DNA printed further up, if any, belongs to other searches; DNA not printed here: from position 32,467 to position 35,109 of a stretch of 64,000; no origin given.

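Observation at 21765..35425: Tail-fibre / T9SS display module translationally coupled to the end of a conjugative tra operon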

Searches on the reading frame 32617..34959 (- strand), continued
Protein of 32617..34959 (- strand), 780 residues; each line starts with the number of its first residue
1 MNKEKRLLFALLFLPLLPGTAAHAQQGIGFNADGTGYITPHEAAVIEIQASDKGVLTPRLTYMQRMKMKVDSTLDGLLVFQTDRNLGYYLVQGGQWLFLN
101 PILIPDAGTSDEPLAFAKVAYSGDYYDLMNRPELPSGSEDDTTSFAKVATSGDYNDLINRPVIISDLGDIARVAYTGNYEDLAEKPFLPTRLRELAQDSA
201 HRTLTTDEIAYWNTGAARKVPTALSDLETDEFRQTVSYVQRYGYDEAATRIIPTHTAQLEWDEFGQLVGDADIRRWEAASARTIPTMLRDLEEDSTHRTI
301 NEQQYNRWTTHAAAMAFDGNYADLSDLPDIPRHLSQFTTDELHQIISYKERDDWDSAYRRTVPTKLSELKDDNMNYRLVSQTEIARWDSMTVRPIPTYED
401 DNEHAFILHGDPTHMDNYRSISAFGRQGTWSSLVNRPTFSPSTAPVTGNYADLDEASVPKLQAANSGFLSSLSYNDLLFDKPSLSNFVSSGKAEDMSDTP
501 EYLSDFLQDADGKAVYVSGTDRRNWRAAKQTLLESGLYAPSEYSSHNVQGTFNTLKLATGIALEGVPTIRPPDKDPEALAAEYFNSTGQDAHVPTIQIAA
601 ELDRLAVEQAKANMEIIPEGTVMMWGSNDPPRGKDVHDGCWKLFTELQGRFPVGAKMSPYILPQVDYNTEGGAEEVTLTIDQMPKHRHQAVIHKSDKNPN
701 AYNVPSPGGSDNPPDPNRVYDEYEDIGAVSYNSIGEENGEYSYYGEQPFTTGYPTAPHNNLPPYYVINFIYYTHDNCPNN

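Call 37: find_encoding_contigs(protein=P0017, flank=10000, max_places=2)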
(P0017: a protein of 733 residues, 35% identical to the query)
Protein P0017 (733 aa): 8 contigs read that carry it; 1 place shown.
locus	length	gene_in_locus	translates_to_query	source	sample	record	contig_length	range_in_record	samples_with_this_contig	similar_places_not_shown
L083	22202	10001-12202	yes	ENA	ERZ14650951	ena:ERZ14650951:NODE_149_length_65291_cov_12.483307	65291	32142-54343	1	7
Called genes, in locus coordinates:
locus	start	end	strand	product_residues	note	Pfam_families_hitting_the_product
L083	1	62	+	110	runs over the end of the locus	PF13571:DUF4133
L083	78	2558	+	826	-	PF12991:DUF3875, PF13401:AAA_22 (faint), PF19044:P-loop_TraG, PF12846:AAA_10 (faint)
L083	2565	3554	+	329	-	PF13572:DUF4134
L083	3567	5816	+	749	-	PF07863:CtnDOT_TraJ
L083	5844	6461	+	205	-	PF04335:VirB8 (weak)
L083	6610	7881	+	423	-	PF12508:Transposon_TraM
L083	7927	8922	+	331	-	PF13595:DUF4138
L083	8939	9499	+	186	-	PF10626:TraO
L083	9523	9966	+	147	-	PF12988:TraQ_transposon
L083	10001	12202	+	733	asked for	PF26696:PTL_trimer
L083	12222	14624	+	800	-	PF26696:PTL_trimer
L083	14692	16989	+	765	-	PF26696:PTL_trimer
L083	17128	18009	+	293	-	PF13585:CHU_C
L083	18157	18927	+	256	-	PF11751:PorP_SprF (faint)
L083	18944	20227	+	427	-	-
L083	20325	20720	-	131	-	-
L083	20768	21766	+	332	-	PF15283:DUF4595 (weak)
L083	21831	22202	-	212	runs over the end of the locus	-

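Call 38: find_encoding_contigs(protein=P0034, flank=10000, max_places=2)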
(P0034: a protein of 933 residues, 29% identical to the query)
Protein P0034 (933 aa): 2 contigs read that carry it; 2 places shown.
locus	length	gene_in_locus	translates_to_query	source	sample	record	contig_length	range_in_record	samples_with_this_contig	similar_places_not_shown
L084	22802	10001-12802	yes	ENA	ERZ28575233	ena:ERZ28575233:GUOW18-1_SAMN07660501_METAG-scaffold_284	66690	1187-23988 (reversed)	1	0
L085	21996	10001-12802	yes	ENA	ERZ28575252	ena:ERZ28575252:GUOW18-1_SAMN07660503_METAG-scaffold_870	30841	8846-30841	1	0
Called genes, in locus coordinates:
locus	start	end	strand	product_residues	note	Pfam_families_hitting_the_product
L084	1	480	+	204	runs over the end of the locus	-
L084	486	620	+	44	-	-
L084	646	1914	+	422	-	PF12508:Transposon_TraM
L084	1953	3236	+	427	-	PF13595:DUF4138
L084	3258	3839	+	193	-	PF10626:TraO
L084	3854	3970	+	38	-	-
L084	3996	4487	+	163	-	PF12988:TraQ_transposon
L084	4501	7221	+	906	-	PF26696:PTL_trimer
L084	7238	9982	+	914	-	PF26696:PTL_trimer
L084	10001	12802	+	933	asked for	PF26696:PTL_trimer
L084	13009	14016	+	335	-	PF13585:CHU_C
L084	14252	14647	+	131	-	-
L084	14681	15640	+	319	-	PF11751:PorP_SprF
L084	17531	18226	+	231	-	-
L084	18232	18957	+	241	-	PF13585:CHU_C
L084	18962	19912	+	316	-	-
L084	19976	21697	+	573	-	-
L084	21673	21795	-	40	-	-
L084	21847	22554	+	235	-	PF19570:DUF6088 (weak)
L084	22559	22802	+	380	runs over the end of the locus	PF08843:AbiEii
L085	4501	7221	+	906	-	PF26696:PTL_trimer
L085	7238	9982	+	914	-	PF26696:PTL_trimer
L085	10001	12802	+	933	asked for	PF26696:PTL_trimer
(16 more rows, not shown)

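Call 53: search_protein_families(library=pfam, proteins=[L009:6093-7073:+, L009:7942-8844:+, L009:8859-9845:+, L009:9848-12736:+, L009:12747-13724:+, L009:13863-15986:+, L011:8247-9962:+, L011:9998-15250:+, L011:16271-16882:+, L011:17311-18348:+], max_evalue=0.01)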
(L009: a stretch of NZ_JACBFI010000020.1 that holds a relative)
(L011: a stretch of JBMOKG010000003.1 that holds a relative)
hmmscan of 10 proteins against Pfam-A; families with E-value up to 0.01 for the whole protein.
L009:6093-7073:+ (326 aa): 1 family
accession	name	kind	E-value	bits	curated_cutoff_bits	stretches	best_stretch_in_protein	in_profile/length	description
PF13595.11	DUF4138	-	8.4e-06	25.8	31.1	1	69-156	32-121/245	Domain of unknown function (DUF4138)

L009:7942-8844:+ (300 aa): 0 families

L009:8859-9845:+ (328 aa): 0 families

L009:9848-12736:+ (962 aa): 3 families
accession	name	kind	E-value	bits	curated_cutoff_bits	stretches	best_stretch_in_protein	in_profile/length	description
PF13884.11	Peptidase_S74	-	3.7e-13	50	22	1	827-879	1-58/58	Chaperone of endosialidase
PF25697.1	EBNA2_N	-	0.00035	20.9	27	0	363-388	22-47/58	EBNA-2 N-terminal dimerization domain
PF06186.16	DUF992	-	0.00087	19.6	22.7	0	295-334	57-96/143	Protein of unknown function (DUF992)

L009:12747-13724:+ (325 aa): 1 family
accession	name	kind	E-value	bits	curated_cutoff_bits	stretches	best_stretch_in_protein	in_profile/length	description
PF06832.18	BiPBP_C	-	0.00016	21.9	26.8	0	138-174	37-77/90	Penicillin-Binding Protein C-terminus Family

L009:13863-15986:+ (707 aa): 3 families
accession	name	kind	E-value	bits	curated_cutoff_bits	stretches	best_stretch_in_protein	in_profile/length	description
PF01131.25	Topoisom_bac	-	1e-108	364.5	35.1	1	159-587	4-410/411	DNA topoisomerase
PF13342.12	Toprim_Crpt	-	6.9e-22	77.6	32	1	645-705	1-60/60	C-terminal repeat of topoisomerase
PF01751.28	Toprim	-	7.2e-12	45.8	23.1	1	2-139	1-95/96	Toprim domain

L011:8247-9962:+ (571 aa): 1 family
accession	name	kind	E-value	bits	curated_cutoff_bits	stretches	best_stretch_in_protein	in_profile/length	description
PF18962.6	Por_Secre_tail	-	0.00064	20.4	27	1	507-569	7-74/75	Secretion system C-terminal sorting domain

L011:9998-15250:+ (1750 aa): 7 families
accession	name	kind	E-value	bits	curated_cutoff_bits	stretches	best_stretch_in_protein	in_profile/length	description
PF09603.15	Fib_succ_major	-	1.1e-82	277.3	33.9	2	1570-1749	1-187/187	Fibrobacter succinogenes major domain (Fib_succ_major)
PF16656.11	Pur_ac_phosph_N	-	1.2e-06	29.4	30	1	1091-1152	31-93/93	Purple acid Phosphatase, N-terminal domain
PF16655.11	PhoD_N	-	7.3e-05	23.7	30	1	1088-1140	30-82/90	PhoD-like phosphatase, N-terminal domain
PF25059.1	FN3_DSCAM-DSCAML_C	-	0.00014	22.6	39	0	1116-1155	44-82/89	DSCAM/DSCAML C-terminal Fn3-like domain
PF00041.27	fn3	-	0.0012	19.4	25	0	1106-1140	40-72/84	Fibronectin type III domain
PF16974.11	NAR2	-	0.0018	18.3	26.6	0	1527-1564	103-142/142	High-affinity nitrate transporter accessory, Ig-like domain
PF12992.12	DUF3876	-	0.0055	17.2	27.2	0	282-304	13-35/92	Domain of unknown function, B. Theta Gene description (DUF3876)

L011:16271-16882:+ (203 aa): 0 families

L011:17311-18348:+ (345 aa): 5 families
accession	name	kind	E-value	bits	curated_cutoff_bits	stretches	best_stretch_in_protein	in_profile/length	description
PF00561.26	Abhydrolase_1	-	1.5e-27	97.2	25.8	1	69-330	1-243/245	alpha/beta hydrolase fold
PF12146.15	Hydrolase_4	-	5.2e-14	52.6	27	1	82-175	16-112/239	Serine aminopeptidase, S33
PF12697.13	Abhydrolase_6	-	6.4e-12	47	26.3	1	71-333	1-212/217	Alpha/beta hydrolase family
PF02129.25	Peptidase_S15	-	0.0014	18.8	23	0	93-172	47-128/262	X-Pro dipeptidyl-peptidase (S15 family)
PF06441.18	EHN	-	0.0028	18.3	22.8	0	27-80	50-103/107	Epoxide hydrolase N terminus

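Call 71: search_protein_families(library=pfam, proteins=[L009:165-920:+, L009:917-2059:+, L009:2274-2810:+, L009:2817-4178:+, L009:4674-4952:+, L009:4963-6090:+, L009:7070-7438:+, L009:7425-7952:+, L009:16151-17026:+, L009:17023-17874:+], max_evalue=0.01)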
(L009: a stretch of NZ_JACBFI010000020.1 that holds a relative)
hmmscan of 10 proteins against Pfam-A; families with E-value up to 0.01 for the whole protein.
L009:165-920:+ (251 aa): 2 families
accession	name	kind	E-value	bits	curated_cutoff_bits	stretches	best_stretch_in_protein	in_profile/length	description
PF18911.6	PKD_4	-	0.00042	20.7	27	1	164-250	1-85/85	PKD domain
PF00801.26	PKD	-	0.0056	17.1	23.5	0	197-244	27-76/80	PKD domain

L009:917-2059:+ (380 aa): 1 family
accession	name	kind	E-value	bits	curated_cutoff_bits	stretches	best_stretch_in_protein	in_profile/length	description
PF19572.5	PorV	-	7.5e-17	62.1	27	1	24-236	7-227/243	Type IX secretion system protein PorV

L009:2274-2810:+ (178 aa): 0 families

L009:2817-4178:+ (453 aa): 4 families
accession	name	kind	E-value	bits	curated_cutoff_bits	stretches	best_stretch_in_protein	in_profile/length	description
PF07282.18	Cas12f1-like_TNB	-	8.1e-21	74.4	26.3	1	326-390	3-60/60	Cas12f1-like, TNB domain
PF12323.14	HTH_OrfB_IS605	-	2e-15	56.4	21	1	1-44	1-45/47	Helix-turn-helix domain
PF01385.25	OrfB_IS605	-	5.8e-15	56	30.5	1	161-296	4-118/120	Probable transposase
PF12760.12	Zn_ribbon_IS1595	-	0.0021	18.4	25.4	1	343-378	10-45/46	Transposase zinc-ribbon domain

L009:4674-4952:+ (92 aa): 0 families

L009:4963-6090:+ (375 aa): 1 family
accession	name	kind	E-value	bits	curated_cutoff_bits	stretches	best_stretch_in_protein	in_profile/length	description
PF12508.14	Transposon_TraM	-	4.8e-26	92.5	25.1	1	233-372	1-145/145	Conjugative transposon, TraM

L009:7070-7438:+ (122 aa): 0 families

L009:7425-7952:+ (175 aa): 1 family
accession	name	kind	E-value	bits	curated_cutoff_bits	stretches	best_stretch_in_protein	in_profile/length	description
PF18962.6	Por_Secre_tail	-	0.00027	21.6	27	1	92-170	2-74/75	Secretion system C-terminal sorting domain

L009:16151-17026:+ (291 aa): 0 families

L009:17023-17874:+ (283 aa): 1 family
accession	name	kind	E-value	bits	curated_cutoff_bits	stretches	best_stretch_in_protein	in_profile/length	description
PF05168.19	HEPN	-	6.8e-13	49.3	22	1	155-270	9-116/117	HEPN domain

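Call 81: find_related_loci(query=A2, collection=viral_contigs, flank=10000)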
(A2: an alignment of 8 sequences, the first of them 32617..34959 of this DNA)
Query A2 (780 aa) in viral_contigs; peptide patterns used: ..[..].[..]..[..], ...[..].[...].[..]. (x = any residue, [..] = any of these).
600 stretches matched a pattern (row limit reached: there are more); 143 encode a relative of the query (tblastn E <= 1e-3); the best 80 are kept; 79 distinct loci.
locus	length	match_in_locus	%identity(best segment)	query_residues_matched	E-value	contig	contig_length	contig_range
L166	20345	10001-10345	39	116-212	4e-14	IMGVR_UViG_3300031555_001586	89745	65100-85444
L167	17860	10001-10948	26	115-453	6e-14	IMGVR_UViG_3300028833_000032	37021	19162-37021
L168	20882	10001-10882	40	105-243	5e-13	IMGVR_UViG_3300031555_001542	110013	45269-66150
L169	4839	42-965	42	84-205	9e-12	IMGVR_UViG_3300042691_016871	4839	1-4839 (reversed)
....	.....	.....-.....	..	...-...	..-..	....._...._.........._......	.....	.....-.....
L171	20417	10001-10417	36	119-338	4e-11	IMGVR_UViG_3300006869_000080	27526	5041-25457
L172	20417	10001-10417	36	119-338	4e-11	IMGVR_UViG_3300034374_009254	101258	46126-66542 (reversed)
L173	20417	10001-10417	36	119-338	4e-11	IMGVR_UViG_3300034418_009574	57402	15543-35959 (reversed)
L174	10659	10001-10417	36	119-338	4e-11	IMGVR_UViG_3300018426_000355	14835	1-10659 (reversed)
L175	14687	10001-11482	43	116-500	4e-11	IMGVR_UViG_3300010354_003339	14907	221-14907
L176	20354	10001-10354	41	115-193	6e-11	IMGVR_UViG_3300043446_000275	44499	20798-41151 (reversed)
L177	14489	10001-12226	33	115-376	1e-10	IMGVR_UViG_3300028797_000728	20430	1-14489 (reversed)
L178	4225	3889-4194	48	115-501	1e-10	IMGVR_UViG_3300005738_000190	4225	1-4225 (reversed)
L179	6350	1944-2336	41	50-195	1e-10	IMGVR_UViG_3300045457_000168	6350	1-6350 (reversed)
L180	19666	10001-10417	33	115-338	2e-10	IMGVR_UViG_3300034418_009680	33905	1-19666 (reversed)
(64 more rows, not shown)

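Call 82: search_protein_families(library=phrogs, proteins=[window:32617-34959:-], max_evalue=0.001)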
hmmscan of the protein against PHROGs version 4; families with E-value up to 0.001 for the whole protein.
window:32617-34959:- (780 aa): 5 families
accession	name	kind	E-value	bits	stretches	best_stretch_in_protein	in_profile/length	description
phrog_17509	-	unknown function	4.2e-10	40.5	1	114-188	64-140/281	-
phrog_5795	-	tail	7.9e-10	38.6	1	581-773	366-542/968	tail protein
phrog_8763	-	tail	1.1e-06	28.1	1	669-770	647-745/1024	tail protein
phrog_8469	-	tail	1.5e-05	25.5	0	629-690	143-197/303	tail fiber protein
phrog_910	-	tail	0.00026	21.3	1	611-770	330-492/497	tail collar fiber protein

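Call 94: find_encoding_contigs(protein=P0016, flank=10000, max_places=1)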
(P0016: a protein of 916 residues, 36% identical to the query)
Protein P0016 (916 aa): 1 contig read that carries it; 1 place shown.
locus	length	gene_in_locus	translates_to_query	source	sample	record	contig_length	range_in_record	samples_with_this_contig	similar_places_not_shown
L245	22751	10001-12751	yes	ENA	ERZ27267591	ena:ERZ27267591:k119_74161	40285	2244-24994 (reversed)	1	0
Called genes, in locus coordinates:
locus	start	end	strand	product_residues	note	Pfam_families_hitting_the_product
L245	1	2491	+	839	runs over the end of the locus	PF12991:DUF3875, PF19044:P-loop_TraG, PF12846:AAA_10 (faint)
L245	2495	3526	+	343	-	PF13572:DUF4134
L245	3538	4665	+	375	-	PF07863:CtnDOT_TraJ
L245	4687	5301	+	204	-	-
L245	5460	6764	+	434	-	PF12508:Transposon_TraM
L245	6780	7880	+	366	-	PF13595:DUF4138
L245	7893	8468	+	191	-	PF10626:TraO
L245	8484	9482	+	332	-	PF18798:LPD3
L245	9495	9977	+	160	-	PF12988:TraQ_transposon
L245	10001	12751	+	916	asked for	PF26696:PTL_trimer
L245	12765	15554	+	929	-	PF26696:PTL_trimer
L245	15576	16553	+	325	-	PF13585:CHU_C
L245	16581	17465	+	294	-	PF11751:PorP_SprF (faint)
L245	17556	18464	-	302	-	-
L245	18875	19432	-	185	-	-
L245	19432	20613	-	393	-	-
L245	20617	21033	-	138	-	-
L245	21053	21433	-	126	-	PF00436:SSB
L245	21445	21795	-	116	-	-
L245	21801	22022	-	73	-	-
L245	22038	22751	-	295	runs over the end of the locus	PF01807:Zn_ribbon_DnaG, PF13362:Toprim_3, PF13662:Toprim_4 (weak), PF13155:Toprim_2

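Call 95: find_encoding_contigs(protein=P0037, flank=10000, max_places=1)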
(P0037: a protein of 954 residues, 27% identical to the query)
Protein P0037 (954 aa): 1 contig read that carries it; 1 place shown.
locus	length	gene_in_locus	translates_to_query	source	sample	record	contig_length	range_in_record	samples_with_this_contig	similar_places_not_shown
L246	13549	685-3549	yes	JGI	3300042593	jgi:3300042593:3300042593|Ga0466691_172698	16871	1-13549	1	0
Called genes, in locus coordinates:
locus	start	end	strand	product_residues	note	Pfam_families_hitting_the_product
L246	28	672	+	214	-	PF11751:PorP_SprF (weak)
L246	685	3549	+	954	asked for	PF26696:PTL_trimer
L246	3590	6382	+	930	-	PF26696:PTL_trimer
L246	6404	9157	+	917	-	PF26696:PTL_trimer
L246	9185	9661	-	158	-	-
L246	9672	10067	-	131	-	PF18498:DUF5618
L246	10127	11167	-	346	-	PF08843:AbiEii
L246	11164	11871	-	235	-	PF19570:DUF6088 (weak)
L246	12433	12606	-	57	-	-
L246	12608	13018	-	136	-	-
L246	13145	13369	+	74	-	-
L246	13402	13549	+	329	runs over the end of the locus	PF01051:Rep3_N, PF21205:Rep3_C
